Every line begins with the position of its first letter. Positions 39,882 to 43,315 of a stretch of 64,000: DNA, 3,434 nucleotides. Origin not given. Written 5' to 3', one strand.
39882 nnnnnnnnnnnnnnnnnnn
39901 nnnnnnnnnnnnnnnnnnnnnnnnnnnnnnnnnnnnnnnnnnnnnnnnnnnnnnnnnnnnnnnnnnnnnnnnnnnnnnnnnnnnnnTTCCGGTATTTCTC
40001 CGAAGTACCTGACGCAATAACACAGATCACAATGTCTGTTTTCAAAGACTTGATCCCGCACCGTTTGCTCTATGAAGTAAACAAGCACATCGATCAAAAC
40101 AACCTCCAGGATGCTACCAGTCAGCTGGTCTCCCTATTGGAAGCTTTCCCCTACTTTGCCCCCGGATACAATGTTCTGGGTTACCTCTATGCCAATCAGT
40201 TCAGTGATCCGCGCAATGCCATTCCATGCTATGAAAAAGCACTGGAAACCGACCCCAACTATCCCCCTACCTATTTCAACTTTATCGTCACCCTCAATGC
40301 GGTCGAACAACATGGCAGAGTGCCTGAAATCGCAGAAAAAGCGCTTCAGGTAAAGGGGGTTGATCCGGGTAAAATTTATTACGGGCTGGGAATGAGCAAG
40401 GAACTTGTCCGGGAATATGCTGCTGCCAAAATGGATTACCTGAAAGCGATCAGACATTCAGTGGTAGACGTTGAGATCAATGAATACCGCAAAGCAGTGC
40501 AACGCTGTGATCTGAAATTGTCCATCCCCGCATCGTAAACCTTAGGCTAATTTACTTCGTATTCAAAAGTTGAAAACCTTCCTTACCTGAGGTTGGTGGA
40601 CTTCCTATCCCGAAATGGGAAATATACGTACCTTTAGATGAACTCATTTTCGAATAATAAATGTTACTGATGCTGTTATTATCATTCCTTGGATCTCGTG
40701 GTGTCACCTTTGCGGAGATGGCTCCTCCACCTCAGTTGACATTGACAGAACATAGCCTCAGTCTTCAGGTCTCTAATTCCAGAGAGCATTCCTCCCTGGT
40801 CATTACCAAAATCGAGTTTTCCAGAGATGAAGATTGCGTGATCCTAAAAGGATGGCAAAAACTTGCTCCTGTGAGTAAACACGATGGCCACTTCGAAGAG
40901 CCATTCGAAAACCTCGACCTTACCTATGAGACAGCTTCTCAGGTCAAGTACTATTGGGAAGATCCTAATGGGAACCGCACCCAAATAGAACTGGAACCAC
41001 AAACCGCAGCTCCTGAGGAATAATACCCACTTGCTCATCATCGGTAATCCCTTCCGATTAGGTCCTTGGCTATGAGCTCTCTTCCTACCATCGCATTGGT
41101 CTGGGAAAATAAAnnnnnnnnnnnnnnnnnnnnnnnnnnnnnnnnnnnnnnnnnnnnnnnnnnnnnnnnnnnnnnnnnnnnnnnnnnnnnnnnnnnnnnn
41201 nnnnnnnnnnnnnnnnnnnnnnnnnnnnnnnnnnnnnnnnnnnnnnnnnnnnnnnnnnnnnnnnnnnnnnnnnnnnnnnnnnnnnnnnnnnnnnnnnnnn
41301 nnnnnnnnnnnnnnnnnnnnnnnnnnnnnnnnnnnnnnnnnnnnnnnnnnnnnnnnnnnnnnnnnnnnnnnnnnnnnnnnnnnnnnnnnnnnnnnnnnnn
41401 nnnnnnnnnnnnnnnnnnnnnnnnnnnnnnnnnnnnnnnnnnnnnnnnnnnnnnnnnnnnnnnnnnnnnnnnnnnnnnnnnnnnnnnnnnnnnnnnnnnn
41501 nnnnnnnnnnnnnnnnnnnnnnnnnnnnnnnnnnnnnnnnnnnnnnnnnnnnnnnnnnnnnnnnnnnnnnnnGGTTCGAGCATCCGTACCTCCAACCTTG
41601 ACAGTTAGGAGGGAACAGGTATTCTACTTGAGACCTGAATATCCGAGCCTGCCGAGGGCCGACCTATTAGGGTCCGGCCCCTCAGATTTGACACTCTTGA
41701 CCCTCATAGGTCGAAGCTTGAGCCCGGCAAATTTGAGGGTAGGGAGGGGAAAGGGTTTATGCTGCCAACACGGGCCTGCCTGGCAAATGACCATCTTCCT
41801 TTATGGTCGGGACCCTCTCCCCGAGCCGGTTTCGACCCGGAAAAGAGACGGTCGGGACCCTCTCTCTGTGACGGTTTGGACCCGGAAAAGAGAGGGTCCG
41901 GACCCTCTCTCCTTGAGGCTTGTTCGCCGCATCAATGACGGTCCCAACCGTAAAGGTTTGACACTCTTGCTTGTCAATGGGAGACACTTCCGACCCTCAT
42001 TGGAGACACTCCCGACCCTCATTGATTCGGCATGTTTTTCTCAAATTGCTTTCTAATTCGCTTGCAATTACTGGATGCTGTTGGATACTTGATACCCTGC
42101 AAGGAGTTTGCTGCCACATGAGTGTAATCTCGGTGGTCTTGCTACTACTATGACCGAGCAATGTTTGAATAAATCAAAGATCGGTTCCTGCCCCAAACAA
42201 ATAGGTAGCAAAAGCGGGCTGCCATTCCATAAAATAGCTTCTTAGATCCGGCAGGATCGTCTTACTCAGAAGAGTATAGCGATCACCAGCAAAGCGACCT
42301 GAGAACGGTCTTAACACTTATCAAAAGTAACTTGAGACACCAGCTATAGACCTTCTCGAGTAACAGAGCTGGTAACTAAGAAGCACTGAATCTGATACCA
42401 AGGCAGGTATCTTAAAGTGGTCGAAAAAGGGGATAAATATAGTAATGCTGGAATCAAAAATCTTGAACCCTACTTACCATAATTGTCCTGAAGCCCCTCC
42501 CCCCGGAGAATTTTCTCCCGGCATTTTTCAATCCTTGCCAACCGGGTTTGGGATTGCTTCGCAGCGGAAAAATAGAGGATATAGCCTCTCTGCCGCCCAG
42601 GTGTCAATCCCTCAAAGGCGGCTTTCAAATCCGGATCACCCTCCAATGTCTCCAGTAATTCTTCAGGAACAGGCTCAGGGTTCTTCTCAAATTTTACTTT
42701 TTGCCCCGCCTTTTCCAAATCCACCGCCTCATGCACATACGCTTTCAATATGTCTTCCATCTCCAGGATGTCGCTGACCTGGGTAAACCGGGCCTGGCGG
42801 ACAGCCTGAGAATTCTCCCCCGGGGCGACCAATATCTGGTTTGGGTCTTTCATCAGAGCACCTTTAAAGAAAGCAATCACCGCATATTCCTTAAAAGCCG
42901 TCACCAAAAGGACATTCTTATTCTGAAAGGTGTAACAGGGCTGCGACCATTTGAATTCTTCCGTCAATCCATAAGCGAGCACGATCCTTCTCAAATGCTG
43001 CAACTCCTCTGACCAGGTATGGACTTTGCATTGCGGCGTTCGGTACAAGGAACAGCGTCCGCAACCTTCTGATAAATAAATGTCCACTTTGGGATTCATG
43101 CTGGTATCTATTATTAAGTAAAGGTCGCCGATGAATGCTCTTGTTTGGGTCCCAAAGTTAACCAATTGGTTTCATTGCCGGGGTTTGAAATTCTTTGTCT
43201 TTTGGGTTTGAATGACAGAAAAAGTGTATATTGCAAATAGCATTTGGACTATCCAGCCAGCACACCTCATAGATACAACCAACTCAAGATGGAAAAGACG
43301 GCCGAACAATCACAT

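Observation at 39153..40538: Candidate toxin-immunity pair: leader-bearing His/Cys protein plus TPR protein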

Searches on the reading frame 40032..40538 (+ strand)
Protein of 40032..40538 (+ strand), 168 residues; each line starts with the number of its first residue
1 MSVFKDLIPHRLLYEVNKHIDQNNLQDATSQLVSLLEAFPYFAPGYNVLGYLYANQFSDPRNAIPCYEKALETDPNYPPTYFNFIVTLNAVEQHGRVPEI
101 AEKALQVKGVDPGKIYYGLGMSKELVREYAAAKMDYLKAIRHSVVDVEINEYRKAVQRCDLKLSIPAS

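Call 3: search_protein_families(library=pfam, proteins=[window:40032-40538:+], max_evalue=0.1)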
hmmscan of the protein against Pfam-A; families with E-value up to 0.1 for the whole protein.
window:40032-40538:+ (168 aa): 8 families
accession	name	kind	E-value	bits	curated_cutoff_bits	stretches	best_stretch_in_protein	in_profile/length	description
PF13181.12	TPR_8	-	1.1e-06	28.7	25.7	1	44-77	2-34/34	Tetratricopeptide repeat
PF00515.34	TPR_1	-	1.7e-05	24.8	27.8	1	46-77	4-34/34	Tetratricopeptide repeat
PF13431.12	TPR_17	-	5.5e-05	23.6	24.4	1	66-83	1-18/34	Tetratricopeptide repeat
PF13428.12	TPR_14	-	0.0012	19.8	23.5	0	56-83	13-40/44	Tetratricopeptide repeat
PF07719.23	TPR_2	-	0.0038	17.7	27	1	46-77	4-34/34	Tetratricopeptide repeat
PF13414.12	TPR_11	-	0.0065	16.6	26.8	1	62-83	12-33/42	TPR repeat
PF14559.12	TPR_19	-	0.021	15.6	25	0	59-84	6-31/68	Tetratricopeptide repeat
PF13424.12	TPR_12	-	0.083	13.5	30.1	0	46-73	48-74/77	Tetratricopeptide repeat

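Call 8: search_protein_families(library=ncbifam, proteins=[window:40032-40538:+], max_evalue=0.01)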
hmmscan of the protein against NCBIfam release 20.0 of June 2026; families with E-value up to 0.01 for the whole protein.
window:40032-40538:+ (168 aa): 6 families
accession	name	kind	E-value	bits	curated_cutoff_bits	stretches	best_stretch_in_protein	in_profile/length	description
NF033762.1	social_mot_Tgl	equivalog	0.0012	18.2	225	1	21-80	43-102/252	social motility TPR repeat lipoprotein Tgl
TIGR02917.1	PEP_TPR_lipo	equivalog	0.0012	16.7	312.2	1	18-85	440-642/899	XrtA/PEP-CTERM system TPR-repeat protein PrsT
TIGR02521.1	type_IV_pilW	equivalog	0.0025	17.4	154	1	20-84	42-105/234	type IV pilus biogenesis/stability protein PilW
NF040959.1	MamA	equivalog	0.0059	16.1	200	0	50-133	78-159/204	magnetosome protein MamA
TIGR00990.1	3a0801s09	subfamily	0.0066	15.1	757.25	1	56-140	343-426/615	mitochondrial import receptor subunit TOM70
NF033920.0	C39_PA2778_fam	equivalog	0.0088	15.5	150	0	14-108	161-254/255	PA2778 family cysteine peptidase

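Call 41: find_related_loci(query=A3, collection=metagenome_contigs, flank=6000)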
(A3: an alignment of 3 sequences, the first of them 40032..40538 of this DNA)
Query A3 (168 aa) in metagenome_contigs; peptide patterns used: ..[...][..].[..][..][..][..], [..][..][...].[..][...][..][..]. (x = any residue, [..] = any of these).
239 stretches matched a pattern; 14 encode a relative of the query (tblastn E <= 1e-3); 14 distinct loci.
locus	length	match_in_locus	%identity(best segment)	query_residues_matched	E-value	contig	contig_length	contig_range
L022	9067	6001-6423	31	27-168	1e-7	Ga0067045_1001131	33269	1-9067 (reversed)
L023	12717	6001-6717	38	9-107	2e-7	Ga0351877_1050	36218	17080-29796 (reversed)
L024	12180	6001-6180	36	16-76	5e-7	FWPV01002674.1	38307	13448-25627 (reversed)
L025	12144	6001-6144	45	27-75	1e-6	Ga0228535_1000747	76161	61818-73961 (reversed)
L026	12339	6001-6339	31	27-140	3e-6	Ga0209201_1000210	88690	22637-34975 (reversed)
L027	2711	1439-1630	36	24-85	3e-6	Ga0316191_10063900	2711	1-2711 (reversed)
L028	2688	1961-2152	32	13-77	8e-6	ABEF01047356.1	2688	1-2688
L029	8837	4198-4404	36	22-91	1e-5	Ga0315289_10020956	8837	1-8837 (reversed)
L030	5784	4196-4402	36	22-91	1e-5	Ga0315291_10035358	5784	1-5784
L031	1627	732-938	36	22-91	1e-5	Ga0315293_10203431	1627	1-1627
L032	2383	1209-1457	29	35-119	2e-5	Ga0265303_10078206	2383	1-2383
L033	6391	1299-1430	41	34-78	2e-5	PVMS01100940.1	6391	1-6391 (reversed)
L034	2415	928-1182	28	9-98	3e-5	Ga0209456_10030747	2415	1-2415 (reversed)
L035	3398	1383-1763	27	6-99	6e-5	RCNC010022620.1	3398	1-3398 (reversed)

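Call 85: search_protein_families(library=padloc, proteins=[window:40032-40538:+], max_evalue=0.01)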
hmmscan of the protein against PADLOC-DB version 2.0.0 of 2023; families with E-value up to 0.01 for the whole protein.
window:40032-40538:+ (168 aa): 0 families

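Call 88: list_cluster_members(proteins=[P0001, window:40032-40538:+, P0079, P0080])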
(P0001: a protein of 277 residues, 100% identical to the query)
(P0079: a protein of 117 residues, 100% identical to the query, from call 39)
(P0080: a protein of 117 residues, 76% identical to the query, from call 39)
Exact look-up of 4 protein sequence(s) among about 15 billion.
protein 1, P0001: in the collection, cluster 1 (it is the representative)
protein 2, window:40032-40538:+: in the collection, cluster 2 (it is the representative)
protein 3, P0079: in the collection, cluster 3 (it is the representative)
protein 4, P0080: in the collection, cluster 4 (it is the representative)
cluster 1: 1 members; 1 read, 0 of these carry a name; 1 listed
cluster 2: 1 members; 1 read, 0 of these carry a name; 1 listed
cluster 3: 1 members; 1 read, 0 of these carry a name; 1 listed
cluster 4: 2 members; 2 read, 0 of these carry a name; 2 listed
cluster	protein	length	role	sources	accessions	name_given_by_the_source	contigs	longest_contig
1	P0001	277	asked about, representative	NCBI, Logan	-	-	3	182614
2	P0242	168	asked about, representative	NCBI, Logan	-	-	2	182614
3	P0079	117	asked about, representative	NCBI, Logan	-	-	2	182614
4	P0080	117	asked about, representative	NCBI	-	-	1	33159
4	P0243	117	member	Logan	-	-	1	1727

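Call 91: find_related_loci(query=A3, collection=viral_contigs, flank=5000)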
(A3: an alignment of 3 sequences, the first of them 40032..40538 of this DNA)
Query A3 (168 aa) in viral_contigs; peptide patterns used: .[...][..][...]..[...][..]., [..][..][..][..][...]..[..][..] (x = any residue, [..] = any of these).
26 stretches matched a pattern, but none encodes a relative of the query by tblastn (E <= 1e-3).

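Call 95: search_solved_structures(query=A3, max_evalue=0.01)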
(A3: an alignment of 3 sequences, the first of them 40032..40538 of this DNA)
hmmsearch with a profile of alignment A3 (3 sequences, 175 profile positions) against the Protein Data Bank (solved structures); distinct sequences matched with E-value up to 0.01: 118 (the best 60 are shown).
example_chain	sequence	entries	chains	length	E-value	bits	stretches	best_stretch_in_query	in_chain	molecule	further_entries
9qhb_A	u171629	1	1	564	2.7e-26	95.4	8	47-147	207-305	Engineered tetratricopeptide repeat protein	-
9qhc_A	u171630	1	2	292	2.2e-19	72.9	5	47-147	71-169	Engineered tetratricopeptide repeat protein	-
8bu0_A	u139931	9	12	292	2.3e-18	69.6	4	26-147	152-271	Consensus tetratricopeptide repeat protein | Crystal structure of an 8-repeat consensus TPR superhelix with Zinc. | Monomer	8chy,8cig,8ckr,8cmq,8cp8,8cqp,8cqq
7yeh_B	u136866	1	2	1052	3.3e-18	69.1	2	28-91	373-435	UDP-N-acetylglucosamine--peptide N-acetylglucosaminyltransferase 110 kDa subunit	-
7yea_A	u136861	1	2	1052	3.3e-18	69.1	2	28-91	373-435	UDP-N-acetylglucosamine--peptide N-acetylglucosaminyltransferase 110 kDa subunit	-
7y4i_A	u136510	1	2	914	4.7e-18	68.6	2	30-114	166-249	Probable UDP-N-acetylglucosamine--peptide N-acetylglucosaminyltransferase SPINDLY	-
7ntf_A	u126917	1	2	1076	5.4e-18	68.4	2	27-113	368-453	Isoform 1 of UDP-N-acetylglucosamine--peptide N-acetylglucosaminyltransferase 110 kDa subu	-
8dtf_A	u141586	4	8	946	5.5e-18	68.4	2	30-114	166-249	Probable UDP-N-acetylglucosamine--peptide N-acetylglucosaminyltransferase SPINDLY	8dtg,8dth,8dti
1w3b_A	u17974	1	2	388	4.5e-16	62.1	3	27-98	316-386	UDP-N-ACETYLGLUCOSAMINE--PEPTIDE N-ACETYLGLUCOSAMINYLTRANSFERASE 110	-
6eou_A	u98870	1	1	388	7.3e-16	61.4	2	27-98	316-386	UDP-N-acetylglucosamine--peptide N-acetylglucosaminyltransferase 110 kDa subunit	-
7qdr_B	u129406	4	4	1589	4.4e-11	45.9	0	26-140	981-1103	Tetratricopeptide repeat protein 37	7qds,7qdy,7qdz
9g8o_B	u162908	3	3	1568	5.1e-11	45.7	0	26-140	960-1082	Superkiller complex protein 3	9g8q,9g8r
7kw7_E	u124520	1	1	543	9.4e-11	44.8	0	31-145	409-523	Stress-induced-phosphoprotein 1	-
2fo7_A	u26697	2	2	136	1.3e-10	44.3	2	47-147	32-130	SYNTHETIC CONSENSUS TPR PROTEIN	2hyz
5lvv_A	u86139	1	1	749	4.7e-10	42.5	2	27-112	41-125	UDP-N-acetylglucosamine--peptide N-acetylglucosaminyltransferase 110 kDa subunit,UDP-N-ace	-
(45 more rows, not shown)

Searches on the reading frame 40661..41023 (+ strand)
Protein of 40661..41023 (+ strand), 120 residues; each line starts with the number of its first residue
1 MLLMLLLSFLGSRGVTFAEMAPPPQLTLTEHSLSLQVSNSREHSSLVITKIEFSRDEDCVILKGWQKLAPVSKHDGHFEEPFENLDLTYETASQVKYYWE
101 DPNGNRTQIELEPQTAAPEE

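Call 3: search_protein_families(library=pfam, proteins=[window:40661-41023:+], max_evalue=0.1)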
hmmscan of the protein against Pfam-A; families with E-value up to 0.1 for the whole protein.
window:40661-41023:+ (120 aa): 1 family
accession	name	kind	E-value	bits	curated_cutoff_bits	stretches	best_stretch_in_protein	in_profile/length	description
PF19346.4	DUF5924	-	0.098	12.3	27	0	2-44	198-240/259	Family of unknown function (DUF5924)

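Call 8: search_protein_families(library=ncbifam, proteins=[window:40661-41023:+], max_evalue=0.01)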
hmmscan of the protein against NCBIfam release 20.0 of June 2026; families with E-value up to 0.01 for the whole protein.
window:40661-41023:+ (120 aa): 0 families

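Call 39: find_homologous_proteins(query=window:40661-41023:+, max_evalue=0.001)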
Query window:40661-41023:+ (120 aa): 2 proteins with E <= 0.001 among 6 candidates.
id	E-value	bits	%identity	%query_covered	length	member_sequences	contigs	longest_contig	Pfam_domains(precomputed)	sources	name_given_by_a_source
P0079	2.6e-72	258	100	98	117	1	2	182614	-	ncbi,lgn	-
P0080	2.7e-53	197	76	98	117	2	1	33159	-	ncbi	-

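Call 46: find_homologous_proteins(query=A7, max_evalue=0.001)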
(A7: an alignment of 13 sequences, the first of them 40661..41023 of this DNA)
Query A7 (13 sequences) (120 aa, profile of the alignment): 27 proteins with E <= 0.001 among 3271 candidates.
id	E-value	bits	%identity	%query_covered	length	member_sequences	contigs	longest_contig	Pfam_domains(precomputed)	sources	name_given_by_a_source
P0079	1.8e-34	136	100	98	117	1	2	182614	-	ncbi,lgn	-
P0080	2.6e-33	132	76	98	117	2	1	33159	-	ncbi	-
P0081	1.5e-25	107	-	-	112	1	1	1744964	-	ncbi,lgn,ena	-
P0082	8.3e-22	95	-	-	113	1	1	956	-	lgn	-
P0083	1.6e-21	94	-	-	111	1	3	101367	-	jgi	jgi:hypothetical protein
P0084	4.6e-20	89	-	-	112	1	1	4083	-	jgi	jgi:hypothetical protein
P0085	4.1e-18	83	-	-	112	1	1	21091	-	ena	-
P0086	5.0e-18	83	44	13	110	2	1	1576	-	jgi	jgi:hypothetical protein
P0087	8.1e-18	82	-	-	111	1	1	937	-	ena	-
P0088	1.0e-17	82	-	-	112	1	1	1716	-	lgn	-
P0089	1.5e-17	81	-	-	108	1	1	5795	-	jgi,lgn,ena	-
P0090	2.0e-17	81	-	-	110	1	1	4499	-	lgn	-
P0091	4.7e-17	80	-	-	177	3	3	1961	-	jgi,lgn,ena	jgi:hypothetical protein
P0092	2.6e-16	77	56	8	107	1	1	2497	-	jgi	jgi:hypothetical protein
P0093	3.5e-16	77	-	-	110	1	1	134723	-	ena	-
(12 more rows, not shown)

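Call 52: predict_structure(alignment_id=A8)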
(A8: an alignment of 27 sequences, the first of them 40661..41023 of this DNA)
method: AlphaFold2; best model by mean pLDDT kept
length: 120 residues; sequences in the alignment: 27
mean_pLDDT: 68.0   pTM: 0.61
mean pLDDT of the five models: 68.0, 67.9, 66.8, 65.3, 62.8
residues with pLDDT >= 90: 3; 70-90: 51; 50-70: 51; < 50: 15
segments of 3 or more residues with pLDDT < 50: 1-12, 118-120
pLDDT, mean of each block of 10 residues (from residue 1): 44 67 68 67 65 84 77 55 61 81 88 59
secondary structure, 60 per line:
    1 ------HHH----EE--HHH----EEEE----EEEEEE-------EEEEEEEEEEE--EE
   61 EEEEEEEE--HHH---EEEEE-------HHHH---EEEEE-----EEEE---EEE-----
elements in order: E25-28 E33-38 E46-56 E59-68 E77-81 H89-92 E96-100 E106-109 E113-115

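Call 57: find_encoding_contigs(protein=P0080, flank=10000, max_places=2)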
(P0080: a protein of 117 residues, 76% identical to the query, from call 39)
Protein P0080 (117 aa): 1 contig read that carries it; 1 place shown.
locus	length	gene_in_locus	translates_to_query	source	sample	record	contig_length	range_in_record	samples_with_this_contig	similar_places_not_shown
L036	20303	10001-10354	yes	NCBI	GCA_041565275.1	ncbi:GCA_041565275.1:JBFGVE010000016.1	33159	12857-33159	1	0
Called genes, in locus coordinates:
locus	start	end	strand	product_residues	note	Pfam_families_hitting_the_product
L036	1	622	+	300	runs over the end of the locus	PF00763:THF_DHG_CYH, PF02882:THF_DHG_CYH_C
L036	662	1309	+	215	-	PF13709:DUF4159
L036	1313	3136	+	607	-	PF05193:Peptidase_M16_C, PF00691:OmpA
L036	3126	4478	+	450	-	-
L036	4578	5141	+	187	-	PF13174:TPR_6 (faint)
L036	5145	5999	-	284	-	PF02749:QRPTase_N, PF01729:QRPTase_C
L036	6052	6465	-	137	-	PF16022:DUF4783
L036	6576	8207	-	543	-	PF00355:Rieske, PF01070:FMN_dh (faint), PF01645:Glu_synthase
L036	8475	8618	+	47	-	-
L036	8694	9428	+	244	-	-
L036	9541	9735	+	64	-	-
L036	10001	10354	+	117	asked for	-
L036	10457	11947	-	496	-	PF00091:Tubulin, PF12327:FtsZ_C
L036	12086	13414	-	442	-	PF00012:HSP70 (faint), PF11104:PilM_2 (faint), PF14450:FtsA, PF02491:SHS2_FTSA, PF06723:MreB_Mbl, PF06277:EutA (weak), PF14450:FtsA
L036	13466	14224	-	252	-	-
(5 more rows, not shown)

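Call 85: search_protein_families(library=padloc, proteins=[window:40661-41023:+], max_evalue=0.01)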
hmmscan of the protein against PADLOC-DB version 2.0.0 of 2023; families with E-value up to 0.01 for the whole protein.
window:40661-41023:+ (120 aa): 0 families

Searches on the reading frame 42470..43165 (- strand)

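Call 3: search_protein_families(library=pfam, proteins=[window:42470-43165:-], max_evalue=0.1)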
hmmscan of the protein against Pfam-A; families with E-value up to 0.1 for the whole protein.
window:42470-43165:- (231 aa): 3 families
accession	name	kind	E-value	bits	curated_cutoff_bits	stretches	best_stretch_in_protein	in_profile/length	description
PF13376.11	OmdA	-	5.9e-19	68.2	25.6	1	166-222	4-60/60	Bacteriocin-protection, YdeI or OmpD-Associated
PF08818.16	DUF1801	-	7.1e-19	68.4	27.2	1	51-148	1-85/85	Domain of unknown function (DU1801)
PF18899.5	DUF5655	-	0.0017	18.8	24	1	55-140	16-102/109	Domain of unknown function (DUF5655)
